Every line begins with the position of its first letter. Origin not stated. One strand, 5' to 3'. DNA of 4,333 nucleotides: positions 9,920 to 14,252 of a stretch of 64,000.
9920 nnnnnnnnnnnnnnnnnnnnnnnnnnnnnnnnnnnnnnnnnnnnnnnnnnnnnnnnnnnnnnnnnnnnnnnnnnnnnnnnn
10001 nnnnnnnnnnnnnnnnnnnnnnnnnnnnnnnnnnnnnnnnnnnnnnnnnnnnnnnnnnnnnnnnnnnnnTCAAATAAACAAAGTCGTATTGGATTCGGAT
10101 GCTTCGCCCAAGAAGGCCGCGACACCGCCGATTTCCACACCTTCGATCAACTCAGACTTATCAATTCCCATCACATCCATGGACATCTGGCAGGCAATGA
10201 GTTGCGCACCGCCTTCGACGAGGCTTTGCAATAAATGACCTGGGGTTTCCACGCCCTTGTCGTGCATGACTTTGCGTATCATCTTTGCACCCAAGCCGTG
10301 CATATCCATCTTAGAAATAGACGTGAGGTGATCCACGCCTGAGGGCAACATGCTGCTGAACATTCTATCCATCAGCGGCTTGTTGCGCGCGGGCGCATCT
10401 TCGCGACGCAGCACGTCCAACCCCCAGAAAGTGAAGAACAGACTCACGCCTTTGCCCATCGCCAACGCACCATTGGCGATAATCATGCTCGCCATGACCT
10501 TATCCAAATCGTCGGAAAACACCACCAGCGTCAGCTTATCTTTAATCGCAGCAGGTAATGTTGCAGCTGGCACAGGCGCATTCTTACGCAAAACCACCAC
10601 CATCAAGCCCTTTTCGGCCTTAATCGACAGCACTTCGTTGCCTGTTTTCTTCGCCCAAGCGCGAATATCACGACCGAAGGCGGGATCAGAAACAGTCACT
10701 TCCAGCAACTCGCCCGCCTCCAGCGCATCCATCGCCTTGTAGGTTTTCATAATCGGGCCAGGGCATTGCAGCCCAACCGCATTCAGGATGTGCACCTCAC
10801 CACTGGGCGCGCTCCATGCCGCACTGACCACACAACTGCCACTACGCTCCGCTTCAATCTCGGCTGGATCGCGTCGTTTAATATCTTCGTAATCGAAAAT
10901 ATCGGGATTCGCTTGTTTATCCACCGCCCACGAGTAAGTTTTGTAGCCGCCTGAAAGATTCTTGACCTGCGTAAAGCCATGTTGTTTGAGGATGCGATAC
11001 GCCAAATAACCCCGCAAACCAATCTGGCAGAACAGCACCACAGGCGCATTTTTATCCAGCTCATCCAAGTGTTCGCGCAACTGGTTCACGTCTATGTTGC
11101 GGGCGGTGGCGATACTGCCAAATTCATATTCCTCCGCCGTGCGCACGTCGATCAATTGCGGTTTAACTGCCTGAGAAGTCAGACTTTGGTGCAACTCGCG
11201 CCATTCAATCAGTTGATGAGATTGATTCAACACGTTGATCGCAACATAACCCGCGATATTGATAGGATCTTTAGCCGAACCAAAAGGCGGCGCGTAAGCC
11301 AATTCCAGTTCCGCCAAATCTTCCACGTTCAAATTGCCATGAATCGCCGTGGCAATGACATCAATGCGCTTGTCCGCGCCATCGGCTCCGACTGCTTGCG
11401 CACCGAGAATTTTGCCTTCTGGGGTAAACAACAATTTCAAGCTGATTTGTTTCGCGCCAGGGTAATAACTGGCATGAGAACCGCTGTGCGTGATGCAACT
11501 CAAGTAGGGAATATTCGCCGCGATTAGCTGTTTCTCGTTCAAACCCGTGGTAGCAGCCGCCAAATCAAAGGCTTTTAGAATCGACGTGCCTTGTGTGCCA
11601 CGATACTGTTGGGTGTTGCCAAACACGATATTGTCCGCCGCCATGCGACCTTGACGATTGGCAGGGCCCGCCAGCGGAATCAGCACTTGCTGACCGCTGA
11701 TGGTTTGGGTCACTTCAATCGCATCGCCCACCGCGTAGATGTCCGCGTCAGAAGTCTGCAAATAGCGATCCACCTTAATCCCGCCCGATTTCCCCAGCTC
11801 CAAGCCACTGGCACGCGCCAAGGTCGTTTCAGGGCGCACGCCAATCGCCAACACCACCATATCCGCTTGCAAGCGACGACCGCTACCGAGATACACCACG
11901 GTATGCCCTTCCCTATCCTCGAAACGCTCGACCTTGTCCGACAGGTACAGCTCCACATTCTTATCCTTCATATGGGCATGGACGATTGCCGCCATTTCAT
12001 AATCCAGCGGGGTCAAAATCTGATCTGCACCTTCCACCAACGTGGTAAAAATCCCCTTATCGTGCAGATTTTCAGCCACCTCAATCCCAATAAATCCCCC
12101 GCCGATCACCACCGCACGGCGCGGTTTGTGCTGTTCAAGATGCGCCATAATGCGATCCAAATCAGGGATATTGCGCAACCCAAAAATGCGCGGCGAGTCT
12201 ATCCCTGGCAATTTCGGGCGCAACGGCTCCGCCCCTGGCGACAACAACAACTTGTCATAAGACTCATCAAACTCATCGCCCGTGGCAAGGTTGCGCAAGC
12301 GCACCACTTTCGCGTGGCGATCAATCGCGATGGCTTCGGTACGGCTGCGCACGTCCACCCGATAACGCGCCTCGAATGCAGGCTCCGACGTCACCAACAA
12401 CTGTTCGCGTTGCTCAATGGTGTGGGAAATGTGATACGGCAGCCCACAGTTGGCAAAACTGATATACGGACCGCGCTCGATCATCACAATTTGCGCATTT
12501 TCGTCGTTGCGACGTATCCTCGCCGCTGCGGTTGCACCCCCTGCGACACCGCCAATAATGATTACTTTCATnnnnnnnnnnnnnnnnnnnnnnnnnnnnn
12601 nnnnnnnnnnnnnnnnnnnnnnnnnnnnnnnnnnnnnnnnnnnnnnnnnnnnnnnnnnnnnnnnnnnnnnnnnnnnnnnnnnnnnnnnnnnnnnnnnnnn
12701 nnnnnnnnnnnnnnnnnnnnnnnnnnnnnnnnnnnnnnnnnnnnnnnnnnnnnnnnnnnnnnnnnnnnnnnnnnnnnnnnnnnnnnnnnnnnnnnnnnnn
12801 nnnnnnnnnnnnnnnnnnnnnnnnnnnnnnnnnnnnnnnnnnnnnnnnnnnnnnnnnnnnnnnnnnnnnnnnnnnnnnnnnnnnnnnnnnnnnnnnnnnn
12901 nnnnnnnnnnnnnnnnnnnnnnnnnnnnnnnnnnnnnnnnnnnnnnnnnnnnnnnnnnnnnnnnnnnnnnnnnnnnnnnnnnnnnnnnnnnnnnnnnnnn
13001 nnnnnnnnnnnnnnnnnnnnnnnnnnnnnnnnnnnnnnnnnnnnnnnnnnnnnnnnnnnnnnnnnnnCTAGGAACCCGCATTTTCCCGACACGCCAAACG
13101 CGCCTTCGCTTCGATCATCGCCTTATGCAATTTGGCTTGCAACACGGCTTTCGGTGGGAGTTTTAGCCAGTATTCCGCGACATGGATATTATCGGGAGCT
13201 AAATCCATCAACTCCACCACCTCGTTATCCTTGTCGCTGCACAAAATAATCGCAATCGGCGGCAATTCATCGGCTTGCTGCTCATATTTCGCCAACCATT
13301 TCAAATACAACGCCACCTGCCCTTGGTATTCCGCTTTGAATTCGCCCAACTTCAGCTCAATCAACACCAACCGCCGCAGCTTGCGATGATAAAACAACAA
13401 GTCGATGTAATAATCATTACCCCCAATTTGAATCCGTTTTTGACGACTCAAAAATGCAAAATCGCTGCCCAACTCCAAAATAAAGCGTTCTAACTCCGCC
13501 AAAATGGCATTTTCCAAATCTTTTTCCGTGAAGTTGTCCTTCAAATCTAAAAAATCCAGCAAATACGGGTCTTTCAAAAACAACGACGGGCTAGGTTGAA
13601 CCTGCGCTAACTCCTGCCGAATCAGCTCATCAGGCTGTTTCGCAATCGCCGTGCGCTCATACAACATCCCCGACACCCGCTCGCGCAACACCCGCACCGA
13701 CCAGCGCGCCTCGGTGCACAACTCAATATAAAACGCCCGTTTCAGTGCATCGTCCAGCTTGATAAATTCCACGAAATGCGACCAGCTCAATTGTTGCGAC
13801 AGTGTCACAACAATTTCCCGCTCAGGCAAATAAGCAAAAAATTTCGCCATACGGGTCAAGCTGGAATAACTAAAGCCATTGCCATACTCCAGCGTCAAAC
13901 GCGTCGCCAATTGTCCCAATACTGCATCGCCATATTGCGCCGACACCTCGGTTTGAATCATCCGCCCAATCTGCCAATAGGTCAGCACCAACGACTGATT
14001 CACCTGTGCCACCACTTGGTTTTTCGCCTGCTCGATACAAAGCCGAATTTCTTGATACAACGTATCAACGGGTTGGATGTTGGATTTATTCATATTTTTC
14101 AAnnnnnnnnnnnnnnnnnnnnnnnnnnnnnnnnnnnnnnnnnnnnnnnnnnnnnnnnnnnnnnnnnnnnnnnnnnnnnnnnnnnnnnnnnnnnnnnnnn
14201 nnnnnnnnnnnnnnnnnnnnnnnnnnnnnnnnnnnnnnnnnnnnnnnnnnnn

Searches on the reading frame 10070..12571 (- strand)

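Call 12: search_protein_families(library=pfam, proteins=[window:10070-12571:-], max_evalue=0.01)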
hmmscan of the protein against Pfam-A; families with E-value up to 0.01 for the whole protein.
window:10070-12571:- (833 aa): 13 families
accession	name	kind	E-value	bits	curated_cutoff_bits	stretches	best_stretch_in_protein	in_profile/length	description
PF07992.20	Pyr_redox_2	-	3.6e-64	217.4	26.1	1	1-295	1-278/291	Pyridine nucleotide-disulphide oxidoreductase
PF13686.11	DrsE_2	-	4.7e-48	163.5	25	1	678-832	3-156/156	DsrE/DsrF/DrsH-like family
PF01206.22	TusA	-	1.3e-20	73.4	28.6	1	595-663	2-70/70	Sulfurtransferase TusA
PF00581.25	Rhodanese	-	5e-18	65.9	22.2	1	459-546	4-99/102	Rhodanese-like domain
PF00070.33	Pyr_redox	-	2.3e-16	60.5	22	1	152-223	1-72/82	Pyridine nucleotide-disulphide oxidoreductase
PF02852.28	Pyr_redox_dim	-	4.6e-11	43.3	25.3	1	334-431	6-103/110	Pyridine nucleotide-disulphide oxidoreductase, dimerisation domain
PF13738.12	Pyr_redox_3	-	4.4e-09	36.4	30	1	142-269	156-291/305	Pyridine nucleotide-disulphide oxidoreductase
PF02635.20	DsrE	-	6e-09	36.5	22.7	1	758-828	39-111/116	DsrE/DsrF-like family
PF05834.18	Lycopene_cycl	-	6.6e-06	25.9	23.4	0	154-191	3-42/380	Lycopene cyclase protein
PF03486.20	HI0933_like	-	1e-05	25.6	50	0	195-268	113-188/244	HI0933-like protein Rossmann domain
PF13450.12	NAD_binding_8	-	0.0004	21.1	21.9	0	5-38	1-32/68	NAD(P)-binding Rossmann-like domain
PF13454.12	NAD_binding_9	-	0.00063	20.2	21.8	0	202-245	112-154/155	FAD-NAD(P)-binding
PF01266.30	DAO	-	0.0045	17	27.9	0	153-184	2-33/353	FAD dependent oxidoreductase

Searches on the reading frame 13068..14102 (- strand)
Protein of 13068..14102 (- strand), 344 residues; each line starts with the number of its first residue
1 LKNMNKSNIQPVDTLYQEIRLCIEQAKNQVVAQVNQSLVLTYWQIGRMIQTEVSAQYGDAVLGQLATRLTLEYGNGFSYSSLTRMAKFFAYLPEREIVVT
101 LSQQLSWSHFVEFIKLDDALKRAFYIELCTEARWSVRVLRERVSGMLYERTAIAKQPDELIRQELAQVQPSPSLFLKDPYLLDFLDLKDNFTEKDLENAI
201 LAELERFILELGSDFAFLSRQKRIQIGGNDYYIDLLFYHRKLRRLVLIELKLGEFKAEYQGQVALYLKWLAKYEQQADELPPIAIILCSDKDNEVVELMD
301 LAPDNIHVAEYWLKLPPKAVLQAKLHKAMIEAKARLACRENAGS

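Call 12: search_protein_families(library=pfam, proteins=[window:13068-14102:-], max_evalue=0.01)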
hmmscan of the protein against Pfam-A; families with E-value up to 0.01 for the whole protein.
window:13068-14102:- (344 aa): 2 families
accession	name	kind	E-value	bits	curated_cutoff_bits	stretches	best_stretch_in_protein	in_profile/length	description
PF06250.17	YhcG_C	-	2.7e-47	160.9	32.5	1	175-325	3-156/157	YhcG PDDEXK nuclease domain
PF17761.7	DUF1016_N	-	3.6e-40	137.7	32.8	1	18-150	1-137/137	DUF1016 N-terminal domain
